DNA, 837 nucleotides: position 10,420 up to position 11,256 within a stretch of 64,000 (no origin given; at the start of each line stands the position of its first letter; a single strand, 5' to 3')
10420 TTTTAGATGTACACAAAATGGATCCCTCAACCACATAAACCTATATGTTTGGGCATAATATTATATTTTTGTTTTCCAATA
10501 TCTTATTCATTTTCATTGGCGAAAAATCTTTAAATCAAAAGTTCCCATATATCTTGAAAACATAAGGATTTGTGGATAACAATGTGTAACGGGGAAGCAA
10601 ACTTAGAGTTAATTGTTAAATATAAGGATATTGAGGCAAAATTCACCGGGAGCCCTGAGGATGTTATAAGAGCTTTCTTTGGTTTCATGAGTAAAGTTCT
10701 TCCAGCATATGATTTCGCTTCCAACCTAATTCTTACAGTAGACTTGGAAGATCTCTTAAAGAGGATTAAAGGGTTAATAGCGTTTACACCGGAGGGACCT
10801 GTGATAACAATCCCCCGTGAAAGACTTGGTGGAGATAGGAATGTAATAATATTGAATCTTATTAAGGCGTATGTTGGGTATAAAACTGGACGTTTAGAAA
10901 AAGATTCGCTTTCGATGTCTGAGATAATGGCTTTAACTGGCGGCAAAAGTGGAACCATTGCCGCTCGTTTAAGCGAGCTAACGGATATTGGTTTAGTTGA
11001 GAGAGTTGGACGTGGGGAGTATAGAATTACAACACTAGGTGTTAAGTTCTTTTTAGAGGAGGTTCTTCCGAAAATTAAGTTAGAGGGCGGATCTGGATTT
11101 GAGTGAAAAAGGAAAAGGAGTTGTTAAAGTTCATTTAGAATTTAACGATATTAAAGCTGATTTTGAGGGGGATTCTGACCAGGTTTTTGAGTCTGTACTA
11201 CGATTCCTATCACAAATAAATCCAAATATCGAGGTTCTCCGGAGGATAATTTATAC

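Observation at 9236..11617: Four-gene cluster of uncharacterised winged-helix proteins, including three collinear paralogs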

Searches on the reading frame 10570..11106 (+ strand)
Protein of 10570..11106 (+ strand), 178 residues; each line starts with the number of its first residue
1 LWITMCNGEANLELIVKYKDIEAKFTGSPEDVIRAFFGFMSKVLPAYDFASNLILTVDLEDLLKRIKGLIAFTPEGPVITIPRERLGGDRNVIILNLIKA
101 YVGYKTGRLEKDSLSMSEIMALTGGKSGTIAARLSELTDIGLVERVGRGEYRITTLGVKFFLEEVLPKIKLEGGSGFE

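Call 3: search_protein_families(library=pfam, proteins=[window:10570-11106:+], max_evalue=1)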
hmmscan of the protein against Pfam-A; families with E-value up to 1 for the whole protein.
window:10570-11106:+ (178 aa): 7 families
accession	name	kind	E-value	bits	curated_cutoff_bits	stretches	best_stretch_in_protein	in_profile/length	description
PF22168.2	DIP2311-like_C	-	0.00014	22.5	27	1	113-150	19-56/63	Transcriptional regulator DIP2311-like, C-terminal domain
PF25213.1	HVO_A0261_N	-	0.00036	20.8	35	1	109-157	20-67/86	HVO_A0261 N-terminal domain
PF13338.12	AbiEi_4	-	0.018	15.6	25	1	131-154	28-49/49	Transcriptional regulator, AbiEi antitoxin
PF13412.12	HTH_24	-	0.05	13.6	21.9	1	110-144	14-48/48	Winged helix-turn-helix DNA-binding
PF12840.13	HTH_20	-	0.061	13.7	27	1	108-146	12-51/51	Helix-turn-helix domain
PF14338.12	Mrr_N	-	0.1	13.2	29.5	1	134-160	58-84/87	Mrr N-terminal domain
PF00392.27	GntR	-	0.17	12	27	1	112-149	22-60/64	Bacterial regulatory proteins, gntR family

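Call 4: search_protein_families(library=ncbifam, proteins=[window:10570-11106:+], max_evalue=1)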
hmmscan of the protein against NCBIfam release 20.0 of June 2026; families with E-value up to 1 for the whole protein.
window:10570-11106:+ (178 aa): 2 families
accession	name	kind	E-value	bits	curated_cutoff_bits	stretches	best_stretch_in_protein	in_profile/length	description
NF033788.1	HTH_metalloreg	subfamily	0.12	12.2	55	1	109-153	20-65/77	metalloregulator ArsR/SmtB family transcription factor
NF053755.1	MsvR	equivalog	0.17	11.6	220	1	109-145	22-58/236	transcriptional factor MsvR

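Call 9: search_solved_structures(query=window:10570-11106:+, max_evalue=1)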
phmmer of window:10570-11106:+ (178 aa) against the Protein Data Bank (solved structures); distinct sequences matched with E-value up to 1: 0.

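Call 11: find_homologous_proteins(query=window:10570-11106:+)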
Query window:10570-11106:+ (178 aa): 260 proteins with E <= 0.001 among 423 candidates; the best 120 are listed.
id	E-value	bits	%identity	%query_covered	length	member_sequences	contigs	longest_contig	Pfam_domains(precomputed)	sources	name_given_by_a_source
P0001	1.3e-105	369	100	98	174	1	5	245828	-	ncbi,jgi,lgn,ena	ncbi:MAG: hypothetical protein QXX94_03170 [Candidatus Bathyarchaeia archaeon]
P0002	9.2e-86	304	79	98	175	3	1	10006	-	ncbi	ncbi:MAG: hypothetical protein QXU67_01070 [Candidatus Bathyarchaeia archaeon]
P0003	1.0e-83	297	78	96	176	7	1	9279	PF22168.3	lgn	-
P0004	1.2e-82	294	80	95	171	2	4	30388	PF25213.2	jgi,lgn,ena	-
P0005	1.0e-81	291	76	98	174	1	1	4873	-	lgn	-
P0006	1.7e-81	290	77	96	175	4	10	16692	PF25213.2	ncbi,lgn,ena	ncbi:MAG: winged helix-turn-helix transcriptional regulator [Candidatus Bathyarchaeia archaeon]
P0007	8.0e-81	288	76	94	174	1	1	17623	PF22168.3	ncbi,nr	ncbi:MAG: hypothetical protein N3E47_00725 [Candidatus Bathyarchaeota archaeon]|nr:hypothetical prot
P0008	1.2e-80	287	74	97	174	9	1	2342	-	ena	-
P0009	1.8e-80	287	80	94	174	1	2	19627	-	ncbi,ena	-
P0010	2.8e-80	286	77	94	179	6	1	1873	PF22168.3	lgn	-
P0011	9.9e-80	284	78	93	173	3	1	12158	PF25213.2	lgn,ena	-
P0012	1.1e-79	284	77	94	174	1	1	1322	-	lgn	-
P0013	1.5e-79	284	78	91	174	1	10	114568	PF22168.3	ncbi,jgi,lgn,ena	ncbi:MAG: hypothetical protein QXW55_01085 [Candidatus Bathyarchaeia archaeon]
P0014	3.3e-79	283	77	96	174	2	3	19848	-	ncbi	ncbi:MAG: winged helix DNA-binding protein [Candidatus Bathyarchaeia archaeon]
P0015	1.9e-78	280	76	91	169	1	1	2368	PF22168.3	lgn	-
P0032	1.1e-74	268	73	92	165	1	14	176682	-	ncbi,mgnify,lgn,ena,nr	ncbi:hypothetical protein CW711_01970 [Candidatus Bathyarchaeota archaeon]|mgnify:FL=1|nr:MAG: hypot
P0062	1.6e-72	261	67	98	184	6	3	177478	PF25213.2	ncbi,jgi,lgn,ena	ncbi:MAG: hypothetical protein QXS79_00995 [Candidatus Bathyarchaeia archaeon]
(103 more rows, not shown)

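Call 12: find_encoding_contigs(protein=P0032, flank=6000, max_places=2)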
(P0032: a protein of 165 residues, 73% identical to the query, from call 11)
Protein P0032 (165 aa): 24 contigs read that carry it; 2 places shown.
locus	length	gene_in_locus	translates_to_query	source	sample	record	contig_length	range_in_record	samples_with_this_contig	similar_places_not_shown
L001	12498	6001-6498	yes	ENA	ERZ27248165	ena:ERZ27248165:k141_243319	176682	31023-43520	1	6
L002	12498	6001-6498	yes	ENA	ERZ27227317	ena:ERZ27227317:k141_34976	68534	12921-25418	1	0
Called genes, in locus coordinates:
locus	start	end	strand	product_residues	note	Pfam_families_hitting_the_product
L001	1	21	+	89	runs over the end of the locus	PF16325:Peptidase_U32_C (weak), PF03144:GTP_EFTU_D2 (faint)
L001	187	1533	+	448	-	PF18195:GatD_N, PF00710:Asparaginase, PF17763:Asparaginase_C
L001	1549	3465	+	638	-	PF02934:GatB_N, PF02938:GAD, PF02637:GatB_Yqey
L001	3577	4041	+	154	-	PF02525:Flavodoxin_2 (faint), PF03358:FMN_red, PF00258:Flavodoxin_1, PF12724:Flavodoxin_5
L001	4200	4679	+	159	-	-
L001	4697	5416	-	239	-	-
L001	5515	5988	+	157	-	-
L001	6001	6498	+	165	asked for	-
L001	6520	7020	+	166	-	-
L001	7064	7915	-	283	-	PF00466:Ribosomal_L10, PF17777:RL10P_insert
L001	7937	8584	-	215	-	PF00687:Ribosomal_L1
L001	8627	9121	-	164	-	PF03946:Ribosomal_L11_N, PF00298:Ribosomal_L11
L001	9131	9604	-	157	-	PF03439:Spt5-NGN, PF23284:KOW2_Spt5 (faint), PF00467:KOW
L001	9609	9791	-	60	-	PF00584:SecE (weak)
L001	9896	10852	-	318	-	PF01408:GFO_IDH_MocA, PF22725:GFO_IDH_MocA_C3, PF02894:GFO_IDH_MocA_C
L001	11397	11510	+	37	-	-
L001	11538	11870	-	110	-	PF03551:PadR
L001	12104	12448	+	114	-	PF03551:PadR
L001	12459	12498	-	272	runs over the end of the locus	PF04414:tRNA_deacylase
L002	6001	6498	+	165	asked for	-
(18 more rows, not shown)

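Call 13: find_encoding_contigs(protein=P0062, flank=6000, max_places=2)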
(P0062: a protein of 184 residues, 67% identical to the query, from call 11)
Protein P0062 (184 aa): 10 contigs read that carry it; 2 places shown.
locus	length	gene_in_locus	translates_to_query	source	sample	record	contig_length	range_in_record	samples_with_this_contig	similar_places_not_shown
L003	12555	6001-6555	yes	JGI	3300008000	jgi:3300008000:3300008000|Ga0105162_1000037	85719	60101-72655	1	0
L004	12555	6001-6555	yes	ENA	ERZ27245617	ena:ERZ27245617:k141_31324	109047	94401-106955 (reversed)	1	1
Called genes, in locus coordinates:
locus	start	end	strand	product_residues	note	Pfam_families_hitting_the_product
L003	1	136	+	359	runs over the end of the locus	PF01259:SAICAR_synt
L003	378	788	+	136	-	-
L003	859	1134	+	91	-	-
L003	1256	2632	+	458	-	PF18195:GatD_N, PF00710:Asparaginase, PF17763:Asparaginase_C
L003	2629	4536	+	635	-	PF02934:GatB_N, PF02938:GAD, PF02637:GatB_Yqey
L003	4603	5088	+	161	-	-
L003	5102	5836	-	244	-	-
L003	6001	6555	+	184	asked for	PF25213:HVO_A0261_N (weak)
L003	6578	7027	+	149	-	-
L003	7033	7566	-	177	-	PF22722:NA-iREase1 (weak), PF01191:RNA_pol_Rpb5_C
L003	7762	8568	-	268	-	PF07155:ECF-ribofla_trS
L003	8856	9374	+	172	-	PF01467:CTP_transf_like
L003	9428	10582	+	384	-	PF05559:DUF763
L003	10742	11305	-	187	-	PF01583:APS_kinase, PF07931:CPT (weak), PF08433:KTI12, PF13238:AAA_18, PF13671:AAA_33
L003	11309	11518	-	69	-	-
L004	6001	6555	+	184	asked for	PF25213:HVO_A0261_N (weak)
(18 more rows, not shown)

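Call 29: predict_structure(alignment_id=A2)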
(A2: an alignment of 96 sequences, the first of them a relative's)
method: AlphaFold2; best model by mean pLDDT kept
length: 174 residues; sequences in the alignment: 96
mean_pLDDT: 85.1   pTM: 0.67
mean pLDDT of the five models: 85.1, 84.2, 83.3, 83.1, 82.8
residues with pLDDT >= 90: 95; 70-90: 54; 50-70: 12; < 50: 13
segments of 3 or more residues with pLDDT < 50: 1-3, 45-47, 170-174
pLDDT, mean of each block of 10 residues (from residue 1): 66 87 88 80 52 83 92 91 92 97 94 95 95 96 91 92 76 41
secondary structure, 60 per line:
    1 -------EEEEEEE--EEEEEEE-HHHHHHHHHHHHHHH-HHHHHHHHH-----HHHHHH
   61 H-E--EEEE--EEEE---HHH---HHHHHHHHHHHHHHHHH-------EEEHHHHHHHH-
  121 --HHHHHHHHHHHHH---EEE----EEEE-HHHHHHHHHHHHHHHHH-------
elements in order: E8-14 E17-23 H25-39 H41-49 H55-61 E66-69 E72-75 H85-101 E109-111 H112-119 H123-135 E139-141 E146-149 H151-167

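Call 33: fold_search(model_id=the predicted structure, library=pdb)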
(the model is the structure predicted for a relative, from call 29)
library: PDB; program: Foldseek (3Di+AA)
matches with E <= 10: 1614; with E <= 0.001: 0
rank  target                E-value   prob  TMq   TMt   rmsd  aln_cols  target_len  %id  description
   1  2hkx_A                6.3e-03  0.96  0.30  0.24  13.9       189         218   16  Structure of CooA mutant (N127L/S128L) from Carboxydothermus hydrogenoformans (released 2007-03-06)
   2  7pzb_A                1.2e-02  0.97  0.31  0.24  12.2       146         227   15  Structure of the Clr-cAMP-DNA complex (released 2022-11-02)
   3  3zmd_C                1.3e-02  1.00  0.34  0.39  14.9       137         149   18  Crystal structure of AbsC, a MarR family transcriptional regulator from Streptomyces coelicolor (released 2013-02-20)
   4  6uvu_B                1.5e-02  0.99  0.31  0.43   6.0        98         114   20  Crystal structure of the AntR antimony-specific transcriptional repressor (released 2020-11-04)
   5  4rs8_A                1.6e-02  1.00  0.36  0.70   3.1        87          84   26  Apo structure of novel pNOB8 plasmid centromere binding protein (released 2015-09-16)
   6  8ylg_A                1.6e-02  0.99  0.37  0.40  15.2       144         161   17  Crystal structure of Burkholderia thailandensis MftR in complex with operator DNA (released 2024-11-13)
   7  2fxa_A                1.8e-02  0.99  0.35  0.39  14.5       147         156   16  Structure of the Protease Production Regulatory Protein hpr from Bacillus subtilis. (released 2006-03-14)
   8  7pga_C                1.9e-02  1.00  0.29  0.16   6.9        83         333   19  Chimeric carminomycin-4-O-methyltransferase (DnrK) with regions from 10-hydroxylase RdmB and 10-decarboxylase TamK (released 2022-08-24)
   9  1tw2_B                1.9e-02  0.98  0.29  0.16  13.3       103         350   19  Crystal structure of Carminomycin-4-O-methyltransferase (DnrK) in complex with S-adenosyl-L-homocystein (SAH) and 4-me (released 2004-09-14)
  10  1ft9_B                1.9e-02  0.75  0.24  0.21  15.9       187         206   14  STRUCTURE OF THE REDUCED (FEII) CO-SENSING PROTEIN FROM R. RUBRUM (released 2000-10-09)
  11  7phf_C                2.2e-02  0.99  0.29  0.17   7.1        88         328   20  Chimeric carminomycin-4-O-methyltransferase (DnrK) with regions from 10-hydroxylase RdmB and 10-decarboxylase TamK (released 2022-09-07)
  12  7wze_Y                2.3e-02  1.00  0.39  0.42   4.2        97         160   25  Structure of Transcriptional regulator from Bacillus subtilis (strain 168) (released 2022-04-20)
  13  5aiq_A                2.3e-02  1.00  0.36  0.47  14.2       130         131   15  Crystal structure of ligand-free NadR (released 2016-03-02)
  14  7phe_A                2.4e-02  1.00  0.29  0.16   6.9        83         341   19  Chimeric carminomycin-4-O-methyltransferase (DnrK) with regions from 10-hydroxylase RdmB and 10-decarboxylase TamK (released 2022-09-07)
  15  7l1i                  2.4e-02  0.99  0.36  0.37  13.0       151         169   19  Crystal structure of the MarR family transcriptional regulator from Acineotobacter baumannii bound to Indole 3 acetic ac (released 2022-02-09)
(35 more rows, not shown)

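Call 35: search_protein_representatives(alignment_id=A2)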
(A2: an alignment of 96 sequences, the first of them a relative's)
Query: 96 sequences, 169 profile positions. Proteins with E-value up to 0.001 (for the whole library): 588; up to 1e-10: 185; up to 1e-30: 55. The best 150 are listed.
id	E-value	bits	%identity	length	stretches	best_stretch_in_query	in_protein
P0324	1.7e-85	301.3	-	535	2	35-165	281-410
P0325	1.1e-55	204.4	-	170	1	4-166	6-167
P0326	3.2e-51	189.8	-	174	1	4-166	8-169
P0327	2.2e-49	183.9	-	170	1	1-166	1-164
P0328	8.4e-47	175.5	-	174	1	3-167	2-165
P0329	3.6e-45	170.2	-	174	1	3-166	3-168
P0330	4.3e-45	169.9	-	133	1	32-166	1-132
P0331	6.8e-45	169.2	-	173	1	3-167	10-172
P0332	2.1e-44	167.6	-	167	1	1-160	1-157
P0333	3.4e-44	167.0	-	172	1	3-167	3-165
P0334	3.6e-43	163.6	-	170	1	1-167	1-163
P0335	3.9e-43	163.5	-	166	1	1-167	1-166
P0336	6.4e-42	159.6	-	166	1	3-167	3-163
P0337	8.2e-42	159.2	-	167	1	4-167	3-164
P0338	8.4e-42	159.2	-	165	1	6-165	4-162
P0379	1.7e-30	122.4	-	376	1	6-166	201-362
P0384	2.2e-29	118.8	-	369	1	6-167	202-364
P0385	8.1e-29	116.9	-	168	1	1-155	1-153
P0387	1.4e-27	112.9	-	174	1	1-167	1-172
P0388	2.5e-27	112.1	-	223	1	4-157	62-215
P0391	8.7e-27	110.3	-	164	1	1-155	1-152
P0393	1.1e-26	110.0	-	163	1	4-155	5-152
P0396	3.1e-26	108.6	-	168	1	3-163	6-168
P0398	5.7e-26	107.7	-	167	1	1-165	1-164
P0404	6.2e-25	104.3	-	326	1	2-153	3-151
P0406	1.6e-24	103.0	-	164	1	7-160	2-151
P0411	2.2e-23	99.2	-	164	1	6-162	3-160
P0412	3.1e-23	98.8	-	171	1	4-159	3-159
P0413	5.5e-23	98.0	-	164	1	6-154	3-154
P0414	5.6e-23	97.9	-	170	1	5-167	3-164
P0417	6.1e-22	94.6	-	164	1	2-157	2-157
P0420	4.6e-21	91.7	-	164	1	7-167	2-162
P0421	5.3e-21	91.5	-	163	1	4-154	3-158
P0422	8.8e-21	90.8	-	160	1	6-156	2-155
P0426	2.3e-20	89.4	-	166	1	3-160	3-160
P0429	1.1e-19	87.3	-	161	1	5-157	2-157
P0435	1.4e-18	83.6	-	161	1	6-155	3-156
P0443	8.0e-18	81.2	-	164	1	1-155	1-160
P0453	1.1e-16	77.5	-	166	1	7-156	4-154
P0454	1.2e-16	77.3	-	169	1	4-158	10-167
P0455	1.8e-16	76.7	-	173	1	7-158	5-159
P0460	1.5e-15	73.8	-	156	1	3-155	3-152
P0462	2.5e-15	73.0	-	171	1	6-164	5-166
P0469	3.6e-14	69.3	-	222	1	53-166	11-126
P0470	4.0e-14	69.1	-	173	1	1-167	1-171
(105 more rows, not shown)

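Call 37: list_cluster_members(proteins=[P0379, P0384, P0404, P0388, P0469, P0443, P0453, P0460, P0462, P0470])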
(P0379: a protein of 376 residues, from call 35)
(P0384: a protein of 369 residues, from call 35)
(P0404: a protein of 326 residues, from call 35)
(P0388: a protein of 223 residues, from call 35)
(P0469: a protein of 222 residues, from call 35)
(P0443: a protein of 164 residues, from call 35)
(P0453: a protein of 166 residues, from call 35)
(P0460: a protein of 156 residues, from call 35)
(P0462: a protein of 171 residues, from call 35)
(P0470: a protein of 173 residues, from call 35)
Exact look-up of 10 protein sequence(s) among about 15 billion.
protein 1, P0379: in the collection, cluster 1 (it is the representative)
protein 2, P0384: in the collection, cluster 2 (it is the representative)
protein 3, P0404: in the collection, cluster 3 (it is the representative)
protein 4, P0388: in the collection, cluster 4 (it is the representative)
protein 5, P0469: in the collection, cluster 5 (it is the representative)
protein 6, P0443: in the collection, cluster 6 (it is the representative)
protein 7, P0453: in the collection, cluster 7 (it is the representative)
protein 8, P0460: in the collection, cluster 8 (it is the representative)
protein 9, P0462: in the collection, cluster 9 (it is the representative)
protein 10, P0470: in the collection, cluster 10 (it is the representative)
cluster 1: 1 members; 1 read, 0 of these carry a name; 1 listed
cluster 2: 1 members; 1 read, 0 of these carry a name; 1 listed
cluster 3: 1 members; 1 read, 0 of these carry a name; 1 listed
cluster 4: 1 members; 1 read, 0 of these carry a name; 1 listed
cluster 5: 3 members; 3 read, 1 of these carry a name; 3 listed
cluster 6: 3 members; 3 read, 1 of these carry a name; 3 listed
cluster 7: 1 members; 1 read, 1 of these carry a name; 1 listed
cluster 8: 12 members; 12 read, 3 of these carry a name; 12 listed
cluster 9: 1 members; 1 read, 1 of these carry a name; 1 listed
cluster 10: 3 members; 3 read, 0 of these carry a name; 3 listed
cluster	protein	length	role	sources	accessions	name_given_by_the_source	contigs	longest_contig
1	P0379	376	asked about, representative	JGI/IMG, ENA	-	-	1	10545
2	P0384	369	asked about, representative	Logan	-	-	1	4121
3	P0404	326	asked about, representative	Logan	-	-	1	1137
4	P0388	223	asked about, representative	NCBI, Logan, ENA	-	-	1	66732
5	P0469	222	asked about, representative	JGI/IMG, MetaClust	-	\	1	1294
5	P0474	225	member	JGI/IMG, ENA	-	-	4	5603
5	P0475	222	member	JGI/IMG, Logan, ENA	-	-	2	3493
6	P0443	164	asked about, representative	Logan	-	-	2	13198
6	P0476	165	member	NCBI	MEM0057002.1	MAG: hypothetical protein QXH96_00785 [Candidatus Geothermarchaeota archaeon]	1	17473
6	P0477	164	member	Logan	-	-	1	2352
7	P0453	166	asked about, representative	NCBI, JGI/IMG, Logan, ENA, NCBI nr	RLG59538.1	hypothetical protein DRN86_04085 [Candidatus Geothermarchaeota archaeon] | MAG: hypothetical protein DRN86_04085 [Candidatus Geothermarchaeota archaeon]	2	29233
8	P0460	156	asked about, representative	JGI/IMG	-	-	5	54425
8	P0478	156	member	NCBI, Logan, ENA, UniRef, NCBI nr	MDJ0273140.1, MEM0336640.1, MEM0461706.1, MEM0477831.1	MAG: hypothetical protein QXN23_00490 [Candidatus Caldarchaeum sp.] | Uncharacterized protein n=1 Tax=Caldiarchaeum subterraneum TaxID=311458 ... | hypothetical protein [Candidatus Caldarchaeales archaeon]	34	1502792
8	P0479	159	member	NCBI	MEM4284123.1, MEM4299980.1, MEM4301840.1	MAG: hypothetical protein QXS96_06535, partial [Candidatus Caldarchaeum sp.]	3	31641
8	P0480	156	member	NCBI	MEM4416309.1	MAG: hypothetical protein QXH32_10170 [Candidatus Caldarchaeum sp.]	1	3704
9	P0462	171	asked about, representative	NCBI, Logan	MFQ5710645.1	MAG: hypothetical protein ACE5GD_02575 [Candidatus Geothermarchaeales archaeon]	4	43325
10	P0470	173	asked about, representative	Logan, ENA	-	-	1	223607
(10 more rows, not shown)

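Call 42: search_protein_families(library=pfam, alignment_id=A4, max_evalue=0.01)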
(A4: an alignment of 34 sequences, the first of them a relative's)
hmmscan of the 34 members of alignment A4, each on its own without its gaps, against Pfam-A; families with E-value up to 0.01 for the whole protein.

A. member 1, P0478 (156 aa): 2 families
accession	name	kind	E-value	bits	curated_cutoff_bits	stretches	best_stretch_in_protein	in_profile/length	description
PF04157.22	EAP30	-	0.0012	19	26.8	1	25-138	114-219/219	EAP30/Vps36 family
PF13412.12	HTH_24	-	0.0052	16.8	21.9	0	99-134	12-47/48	Winged helix-turn-helix DNA-binding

B. families by the number of members that match (of 34 scanned): 33 families (the first 25 are shown)
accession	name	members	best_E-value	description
PF13545.12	HTH_Crp_2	9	3.7e-05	Crp-like helix-turn-helix domain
PF13412.12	HTH_24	9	0.0016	Winged helix-turn-helix DNA-binding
PF12802.13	MarR_2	8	2.4e-05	MarR family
PF25213.1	HVO_A0261_N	6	4.2e-05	HVO_A0261 N-terminal domain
PF01978.25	TrmB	5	0.00063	Sugar-specific transcriptional regulator TrmB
PF01047.28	MarR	4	0.00057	MarR family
PF05491.19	RuvB_C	4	0.00059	RuvB C-terminal winged helix domain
PF13601.12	HTH_34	4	0.00062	Winged helix DNA-binding domain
PF08220.18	HTH_DeoR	4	0.00084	DeoR-like helix-turn-helix domain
PF14338.12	Mrr_N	4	0.00095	Mrr N-terminal domain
PF13730.12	HTH_36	3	4.3e-05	Helix-turn-helix domain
PF09339.16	HTH_IclR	3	0.0002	IclR helix-turn-helix domain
PF13463.12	HTH_27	3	0.00032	Winged helix DNA-binding domain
PF13338.12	AbiEi_4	2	0.00023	Transcriptional regulator, AbiEi antitoxin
PF01022.26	HTH_5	2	0.0009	Bacterial regulatory protein, arsR family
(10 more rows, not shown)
